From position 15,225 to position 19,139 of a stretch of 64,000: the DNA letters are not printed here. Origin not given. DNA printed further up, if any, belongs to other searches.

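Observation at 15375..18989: Single-polypeptide Upf1/DNA2-like SF1 helicase fused to a PLD (HKD) nuclease: candidate anti-phage/anti-plasmid effector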

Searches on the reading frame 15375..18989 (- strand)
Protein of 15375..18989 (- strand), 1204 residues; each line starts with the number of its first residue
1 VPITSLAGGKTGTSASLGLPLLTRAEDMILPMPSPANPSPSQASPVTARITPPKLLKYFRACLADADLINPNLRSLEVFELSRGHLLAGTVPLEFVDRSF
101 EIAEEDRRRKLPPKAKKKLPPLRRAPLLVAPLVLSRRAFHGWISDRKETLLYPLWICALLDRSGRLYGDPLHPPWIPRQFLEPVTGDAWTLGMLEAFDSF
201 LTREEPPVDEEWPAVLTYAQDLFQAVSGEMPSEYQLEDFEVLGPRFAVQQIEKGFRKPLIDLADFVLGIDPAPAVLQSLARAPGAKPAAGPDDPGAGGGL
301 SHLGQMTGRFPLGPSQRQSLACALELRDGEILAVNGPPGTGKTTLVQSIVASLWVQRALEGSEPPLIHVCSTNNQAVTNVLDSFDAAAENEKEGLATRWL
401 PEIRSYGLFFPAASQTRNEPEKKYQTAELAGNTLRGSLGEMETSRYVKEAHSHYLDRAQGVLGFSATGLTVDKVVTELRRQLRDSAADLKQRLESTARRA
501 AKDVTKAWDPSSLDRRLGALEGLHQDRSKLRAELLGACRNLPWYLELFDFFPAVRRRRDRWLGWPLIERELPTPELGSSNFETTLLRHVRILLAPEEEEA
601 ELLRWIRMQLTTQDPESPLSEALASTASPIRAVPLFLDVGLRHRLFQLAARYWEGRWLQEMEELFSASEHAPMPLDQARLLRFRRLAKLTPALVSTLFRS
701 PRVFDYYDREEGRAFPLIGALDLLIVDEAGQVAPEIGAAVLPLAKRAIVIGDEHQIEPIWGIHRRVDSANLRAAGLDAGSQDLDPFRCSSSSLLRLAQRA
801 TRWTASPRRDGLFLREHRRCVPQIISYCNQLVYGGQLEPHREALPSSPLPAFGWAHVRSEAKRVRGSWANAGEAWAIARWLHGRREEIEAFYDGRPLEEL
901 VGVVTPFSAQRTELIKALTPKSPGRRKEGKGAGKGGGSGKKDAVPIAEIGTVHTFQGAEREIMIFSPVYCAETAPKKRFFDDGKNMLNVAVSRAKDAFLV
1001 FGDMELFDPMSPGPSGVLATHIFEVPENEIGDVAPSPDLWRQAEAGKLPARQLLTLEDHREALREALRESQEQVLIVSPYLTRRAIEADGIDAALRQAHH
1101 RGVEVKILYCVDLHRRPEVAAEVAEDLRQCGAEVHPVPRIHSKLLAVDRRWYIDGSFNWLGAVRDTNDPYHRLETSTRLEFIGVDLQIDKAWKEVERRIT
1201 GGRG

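Call 5: search_protein_families(library=pfam, proteins=[window:15375-18989:-], max_evalue=0.1)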
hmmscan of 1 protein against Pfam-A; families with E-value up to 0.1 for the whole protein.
window:15375-18989:- (1204 aa): 22 families
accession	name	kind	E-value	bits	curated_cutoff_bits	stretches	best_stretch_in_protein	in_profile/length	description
PF13087.12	AAA_12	-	3.4e-19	69.6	27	1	808-1004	14-194/195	AAA domain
PF13086.12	AAA_11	-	2.2e-12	47.8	27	2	315-386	5-74/257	AAA domain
PF13091.12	PLDc_2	-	1.9e-11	44.4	27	1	1063-1159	1-100/132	PLD-like domain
PF13604.12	AAA_30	-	4.1e-08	33.6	27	2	314-390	4-72/191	AAA domain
PF13245.12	AAA_19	-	5e-06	27.2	25.1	1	329-387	11-64/134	AAA domain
PF13191.12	AAA_16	-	0.00022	22.2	32.6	1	316-366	8-63/167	AAA ATPase domain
PF01443.25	Viral_helicase1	-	0.00039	20.8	21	0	333-352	2-21/228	Viral superfamily 1 RNA helicase core domain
PF00466.25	Ribosomal_L10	-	0.00057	20.4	22.8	0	447-505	10-66/100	Ribosomal protein L10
PF24883.2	NPHP3_N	-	0.00066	20.3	24.8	1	328-379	21-67/164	Nephrocystin 3, N-terminal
PF05729.18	NACHT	-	0.00098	19.4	26.7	1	332-375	3-47/167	NACHT domain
PF00005.33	ABC_tran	-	0.0023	19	25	1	324-353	6-35/137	ABC transporter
PF00004.35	AAA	-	0.0053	17.6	21.2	1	334-354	3-23/131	ATPase family associated with various cellular activities (AAA)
PF02367.23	TsaE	-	0.0083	16.5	26.6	1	322-357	12-49/128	Threonylcarbamoyl adenosine biosynthesis protein TsaE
PF13401.12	AAA_22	-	0.013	16.2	27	1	329-393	5-63/130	AAA domain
PF13671.12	AAA_33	-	0.014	16.1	27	0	333-352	3-22/143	AAA domain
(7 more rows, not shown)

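Call 6: search_protein_families(library=padloc, proteins=[window:15375-18989:-], max_evalue=0.01)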
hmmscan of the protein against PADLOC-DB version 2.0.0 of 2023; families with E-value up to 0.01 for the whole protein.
window:15375-18989:- (1204 aa): 10 families
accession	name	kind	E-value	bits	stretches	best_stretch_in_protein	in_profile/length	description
PDLC03924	MkoC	-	3.2e-282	937.6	1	54-1198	7-1135/1136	-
PDLC03920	MkoA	-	1.6e-36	124.1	2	722-1008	793-1080/1112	-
PDLC03921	MkoA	-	1.3e-18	64.1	2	722-1008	1298-1571/1607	-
PDLC03922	MkoB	-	4.5e-17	60.5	1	1041-1180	463-587/610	-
PDLC05009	PDC-S37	-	9.5e-10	34.9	1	721-1005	938-1198/1550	-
PDLC04140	mad8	-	6.9e-07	27.1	1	320-505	18-185/314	mads_8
PDLC02194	Hhe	-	9.4e-05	17.7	1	721-1005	1381-1639/1911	-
PDLC01734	typeIV_RecD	-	0.00011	18.6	0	326-353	351-378/763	RecD_0_IVD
PDLC02614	DrmC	-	0.00035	18.4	1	1062-1158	25-119/153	DrmC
PDLC02895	DpdJ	-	0.00049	15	0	311-388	46-119/2112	DpdJ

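Call 11: find_homologous_proteins(query=window:15375-18908:-)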
Query window:15375-18908:- (1177 aa): 1231 proteins with E <= 0.001 among 8000 candidates; the best 120 are listed.
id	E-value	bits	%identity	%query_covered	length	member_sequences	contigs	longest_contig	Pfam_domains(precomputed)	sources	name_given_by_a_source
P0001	0.0e+0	2681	100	100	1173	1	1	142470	PF13087.13,PF13086.13,PF13604.13,PF13091.13,PF13245.13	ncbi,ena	-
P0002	0.0e+0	1687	67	98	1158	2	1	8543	PF13087.13,PF13086.13,PF13604.13,PF13091.13,PF13245.13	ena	-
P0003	0.0e+0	1515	61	96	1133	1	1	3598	PF13087.13,PF13086.13,PF13604.13,PF13091.13,PF13245.13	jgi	jgi:phosphatidylserine/phosphatidylglycerophosphate/cardiolipin synthase-like enzyme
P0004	0.0e+0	1453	70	81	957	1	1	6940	PF13087.13,PF13086.13,PF13604.13,PF13245.13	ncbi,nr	ncbi:MAG: AAA family ATPase, partial [Acidobacteria bacterium]|nr:AAA family ATPase [Acidobacteriota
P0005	0.0e+0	1146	51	98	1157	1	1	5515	PF13087.13,PF13086.13,PF13604.13,PF13091.13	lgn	-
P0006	3.1e-257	875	44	97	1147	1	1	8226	PF13087.13,PF13086.13,PF13604.13,PF13091.13,PF13245.13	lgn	-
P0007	7.2e-253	860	43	97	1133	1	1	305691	PF13087.13,PF13086.13,PF13604.13,PF13091.13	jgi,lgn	-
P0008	5.3e-247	841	43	97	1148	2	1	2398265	PF13087.13,PF13086.13,PF13604.13,PF13091.13,PF13245.13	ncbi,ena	-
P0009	6.8e-244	830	42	97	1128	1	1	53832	PF13087.13,PF13086.13,PF13604.13,PF13091.13,PF13245.13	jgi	jgi:hypothetical protein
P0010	1.4e-242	826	42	97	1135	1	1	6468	PF13087.13,PF13086.13,PF01443.25,PF13604.13,PF13091.13,PF13245.13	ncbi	-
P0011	5.5e-239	814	42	97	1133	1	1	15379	PF13087.13,PF13086.13,PF13604.13,PF13091.13,PF13245.13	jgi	jgi:hypothetical protein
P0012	1.7e-237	809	42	98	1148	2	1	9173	PF13087.13,PF13086.13,PF01443.25,PF13604.13,PF13091.13,PF13245.13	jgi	jgi:hypothetical protein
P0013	5.1e-237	808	42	95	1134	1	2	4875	PF13087.13,PF13086.13,PF13604.13,PF13091.13,PF13245.13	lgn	-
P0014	1.2e-235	803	41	97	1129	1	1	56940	PF13087.13,PF13086.13,PF01443.25,PF13604.13,PF13091.13,PF13245.13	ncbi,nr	ncbi:MAG TPA: AAA domain-containing protein [Thermoanaerobaculia bacterium]|nr:AAA domain-containing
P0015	1.8e-233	796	41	97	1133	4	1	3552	PF13087.13,PF13086.13,PF01443.25,PF13604.13,PF13091.13,PF13245.13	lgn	-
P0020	6.4e-227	774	41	98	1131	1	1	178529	PF13087.13,PF13086.13,PF13604.13,PF13091.13,PF13245.13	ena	-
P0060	1.9e-160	554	33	98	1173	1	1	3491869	PF13087.13,PF13086.13,PF01443.25,PF13604.13,PF13091.13,PF13245.13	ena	-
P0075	1.1e-153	532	40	47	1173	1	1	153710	PF13087.13,PF13086.13,PF13604.13,PF13091.13,PF13245.13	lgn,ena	-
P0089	9.8e-148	512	34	96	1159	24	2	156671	PF13087.13,PF13086.13,PF13604.13,PF13091.13,PF13245.13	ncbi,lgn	-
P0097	2.4e-145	504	34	87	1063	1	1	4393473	PF13087.13,PF13086.13,PF13604.13,PF13091.13,PF13245.13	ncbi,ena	-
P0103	3.3e-143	497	40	46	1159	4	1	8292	PF13087.13,PF13086.13,PF01443.25,PF13604.13,PF13091.13,PF13245.13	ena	-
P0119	1.9e-139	484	33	95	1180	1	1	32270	PF13087.13,PF13086.13,PF01443.25,PF13604.13,PF13091.13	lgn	-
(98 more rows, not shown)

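Call 15: find_encoding_contigs(protein=P0001, flank=10000, max_places=3)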
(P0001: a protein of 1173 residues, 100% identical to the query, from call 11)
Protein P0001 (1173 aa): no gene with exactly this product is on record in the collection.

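Call 16: list_cluster_members(proteins=[P0001, P0002, P0008])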
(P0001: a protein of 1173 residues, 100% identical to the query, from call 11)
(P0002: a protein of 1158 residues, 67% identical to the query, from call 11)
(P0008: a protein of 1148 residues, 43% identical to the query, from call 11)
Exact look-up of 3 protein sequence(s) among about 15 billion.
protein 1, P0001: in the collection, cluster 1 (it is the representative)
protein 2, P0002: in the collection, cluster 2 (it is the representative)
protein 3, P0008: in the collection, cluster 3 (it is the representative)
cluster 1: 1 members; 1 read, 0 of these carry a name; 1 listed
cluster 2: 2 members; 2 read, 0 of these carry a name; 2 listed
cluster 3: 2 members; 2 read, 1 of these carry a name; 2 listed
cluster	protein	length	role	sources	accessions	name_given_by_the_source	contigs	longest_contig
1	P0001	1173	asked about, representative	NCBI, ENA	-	-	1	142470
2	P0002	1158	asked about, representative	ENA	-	-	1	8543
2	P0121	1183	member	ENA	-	-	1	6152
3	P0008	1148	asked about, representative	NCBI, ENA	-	-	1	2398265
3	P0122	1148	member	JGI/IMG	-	hypothetical protein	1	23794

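Call 17: find_related_loci(query=A1, collection=genome_contigs, flank=10000)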
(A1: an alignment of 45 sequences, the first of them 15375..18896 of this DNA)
Query A1 (1173 aa) in genome_contigs; peptide patterns used: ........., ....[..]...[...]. (x = any residue, [..] = any of these).
600 stretches matched a pattern (row limit reached: there are more); 50 encode a relative of the query (tblastn E <= 1e-3); 50 distinct loci.
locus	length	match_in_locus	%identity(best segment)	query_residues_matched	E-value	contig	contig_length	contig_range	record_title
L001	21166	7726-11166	32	39-1168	3e-124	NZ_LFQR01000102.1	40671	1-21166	Frateuria defendens strain DHo contig_102, whole genome shotgun sequence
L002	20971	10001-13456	27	24-1168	1e-122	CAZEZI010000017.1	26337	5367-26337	MAG TPA_asm: uncultured Thioalkalispiraceae bacterium isolate SRP128015_co3_350 genome assembly, contig: NODE_1646_lengt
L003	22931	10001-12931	39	25-991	1e-74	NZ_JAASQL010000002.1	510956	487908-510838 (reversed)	Wenyingzhuangia heitensis strain DSM 101599 Ga0373359_02, whole genome shotgun sequence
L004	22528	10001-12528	28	125-981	9e-55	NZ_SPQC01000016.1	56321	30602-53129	Rothia nasimurium strain irhom_31 NODE_16_length_56321_cov_14.2965, whole genome shotgun sequence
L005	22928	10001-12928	30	25-991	6e-120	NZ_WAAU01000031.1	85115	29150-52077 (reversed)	Tenacibaculum aiptasiae strain a4 scaffold61, whole genome shotgun sequence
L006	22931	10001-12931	39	25-991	2e-76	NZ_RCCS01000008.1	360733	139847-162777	Tenacibaculum discolor strain DSM 18842 Ga0183463_105, whole genome shotgun sequence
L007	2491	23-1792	31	279-1014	2e-22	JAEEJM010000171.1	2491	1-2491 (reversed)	MAG: Clostridiales bacterium isolate Tb.RUG.17 k141_10578605_flag=0_multi=41.2106_len=2491, whole genome shotgun sequenc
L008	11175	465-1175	29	683-969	2e-17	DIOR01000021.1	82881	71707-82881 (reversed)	MAG TPA_asm: Firmicutes bacterium UBA5509 UBA5509_contig_1567, whole genome shotgun sequence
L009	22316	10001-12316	27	222-976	3e-17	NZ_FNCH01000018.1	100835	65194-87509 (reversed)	Pedobacter terrae strain DSM 17933, whole genome shotgun sequence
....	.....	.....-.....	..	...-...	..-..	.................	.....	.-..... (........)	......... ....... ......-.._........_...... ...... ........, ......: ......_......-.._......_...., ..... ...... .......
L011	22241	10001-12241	28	300-976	2e-16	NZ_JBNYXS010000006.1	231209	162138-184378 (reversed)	Janthinobacterium sp. LB3P118 NODE_6_length_231209_cov_65.281983, whole genome shotgun sequence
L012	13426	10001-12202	28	280-972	2e-16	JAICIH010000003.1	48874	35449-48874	MAG: Bryobacteraceae bacterium isolate GZL_FP_2_bin.77 k141_4131104_length_48874_cov_15.2380, whole genome shotgun seque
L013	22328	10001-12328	27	277-972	7e-16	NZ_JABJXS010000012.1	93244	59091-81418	Brenneria sp. hezel4-2-4 Scaffold12, whole genome shotgun sequence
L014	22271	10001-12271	26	277-974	2e-15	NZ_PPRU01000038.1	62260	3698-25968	Staphylococcus simulans strain NCTC 11046 fd337eed-97e3-423b-a3bf-502ec256060b_c38, whole genome shotgun sequence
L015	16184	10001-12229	25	300-974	4e-15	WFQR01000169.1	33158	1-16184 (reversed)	MAG: Hippea sp. isolate S013_75 k151_75764, whole genome shotgun sequence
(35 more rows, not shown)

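Call 18: find_encoding_contigs(protein=P0002, flank=8000, max_places=2)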
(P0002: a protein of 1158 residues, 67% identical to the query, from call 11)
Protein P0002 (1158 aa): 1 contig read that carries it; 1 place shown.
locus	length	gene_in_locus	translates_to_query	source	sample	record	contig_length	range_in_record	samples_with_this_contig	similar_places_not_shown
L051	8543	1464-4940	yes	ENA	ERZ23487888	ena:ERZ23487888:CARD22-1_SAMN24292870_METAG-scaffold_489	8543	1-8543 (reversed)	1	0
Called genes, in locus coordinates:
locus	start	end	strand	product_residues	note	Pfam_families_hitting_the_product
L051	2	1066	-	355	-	?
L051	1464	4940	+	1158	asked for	PF13086:AAA_11, PF13245:AAA_19 (faint), PF13604:AAA_30 (faint), PF13087:AAA_12, PF13091:PLDc_2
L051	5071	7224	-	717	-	PF00122:E1-E2_ATPase, PF00702:Hydrolase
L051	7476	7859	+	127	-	-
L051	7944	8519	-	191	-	PF00873:ACR_tran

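Call 19: find_encoding_contigs(protein=P0007, flank=8000, max_places=2)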
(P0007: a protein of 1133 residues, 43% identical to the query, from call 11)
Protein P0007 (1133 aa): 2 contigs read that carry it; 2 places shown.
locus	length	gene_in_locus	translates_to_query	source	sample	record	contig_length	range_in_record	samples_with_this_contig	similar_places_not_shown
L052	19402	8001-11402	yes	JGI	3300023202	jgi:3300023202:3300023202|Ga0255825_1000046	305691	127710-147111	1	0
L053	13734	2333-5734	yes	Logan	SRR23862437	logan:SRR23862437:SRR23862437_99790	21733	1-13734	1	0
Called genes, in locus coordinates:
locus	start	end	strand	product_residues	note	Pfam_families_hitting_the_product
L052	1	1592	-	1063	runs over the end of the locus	PF00873:ACR_tran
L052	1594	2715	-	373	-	PF25973:BSH_CzcB, PF25954:Beta-barrel_RND_2 (weak), PF25967:RND-MFP_C, PF25975:CzcB_C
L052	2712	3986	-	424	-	-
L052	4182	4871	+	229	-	PF04298:Zn_peptidase_2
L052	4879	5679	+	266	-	PF00459:Inositol_P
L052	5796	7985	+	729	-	PF02878:PGM_PMM_I, PF02879:PGM_PMM_II, PF02880:PGM_PMM_III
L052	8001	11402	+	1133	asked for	PF13086:AAA_11 (weak), PF13604:AAA_30 (faint), PF13087:AAA_12, PF13091:PLDc_2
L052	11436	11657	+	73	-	-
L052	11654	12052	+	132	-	PF01850:PIN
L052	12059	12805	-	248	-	-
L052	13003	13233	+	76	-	-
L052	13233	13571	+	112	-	PF02452:PemK_toxin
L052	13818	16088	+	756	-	PF13180:PDZ_2, PF17820:PDZ_6 (weak), PF01590:GAF (weak), PF13492:GAF_3, PF00990:GGDEF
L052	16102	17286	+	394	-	PF13506:Glyco_transf_21, PF00535:Glycos_transf_2, PF13641:Glyco_tranf_2_3, PF13632:Glyco_trans_2_3 (faint)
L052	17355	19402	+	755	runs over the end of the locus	PF01494:FAD_binding_3, PF00724:Oxidored_FMN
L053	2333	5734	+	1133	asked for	PF13086:AAA_11 (weak), PF13604:AAA_30 (faint), PF13087:AAA_12, PF13091:PLDc_2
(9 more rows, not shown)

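Call 20: find_encoding_contigs(protein=P0008, flank=8000, max_places=2)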
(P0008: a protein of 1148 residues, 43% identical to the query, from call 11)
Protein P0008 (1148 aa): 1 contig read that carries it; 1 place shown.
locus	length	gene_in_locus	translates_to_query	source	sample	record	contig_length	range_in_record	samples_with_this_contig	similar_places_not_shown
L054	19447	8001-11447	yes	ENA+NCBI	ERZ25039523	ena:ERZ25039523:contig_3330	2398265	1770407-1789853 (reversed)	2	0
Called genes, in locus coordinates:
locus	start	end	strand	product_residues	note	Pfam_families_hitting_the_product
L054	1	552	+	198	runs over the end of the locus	-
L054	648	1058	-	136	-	PF01850:PIN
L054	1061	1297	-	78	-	-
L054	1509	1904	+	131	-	PF03928:HbpS-like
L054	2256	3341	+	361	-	PF21571:ArgZ-like_C_1st, PF21570:ArgZ-like_C_2nd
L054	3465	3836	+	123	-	-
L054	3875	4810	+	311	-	PF00005:ABC_tran, PF13304:AAA_21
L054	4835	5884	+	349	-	PF12698:ABC2_membrane_3, PF01061:ABC2_membrane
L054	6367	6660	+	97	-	PF04480:DUF559, PF18741:MTES_1575 (weak)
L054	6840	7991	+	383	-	PF13506:Glyco_transf_21, PF00535:Glycos_transf_2, PF10111:Glyco_tranf_2_2 (weak), PF13641:Glyco_tranf_2_3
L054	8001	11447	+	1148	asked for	PF13086:AAA_11, PF13245:AAA_19 (faint), PF13604:AAA_30 (faint), PF13087:AAA_12, PF13091:PLDc_2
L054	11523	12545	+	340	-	-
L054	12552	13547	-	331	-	PF13485:Peptidase_MA_2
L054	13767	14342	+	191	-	PF01551:Peptidase_M23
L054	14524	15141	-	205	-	PF01914:MarC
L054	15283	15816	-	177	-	PF04972:BON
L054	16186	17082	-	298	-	PF02634:FdhD-NarQ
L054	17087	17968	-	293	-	PF01569:PAP2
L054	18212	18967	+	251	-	PF02735:Ku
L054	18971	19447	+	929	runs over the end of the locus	PF13298:LigD_N, PF01068:DNA_ligase_A_M, PF04679:DNA_ligase_A_C, PF21686:LigD_Prim-Pol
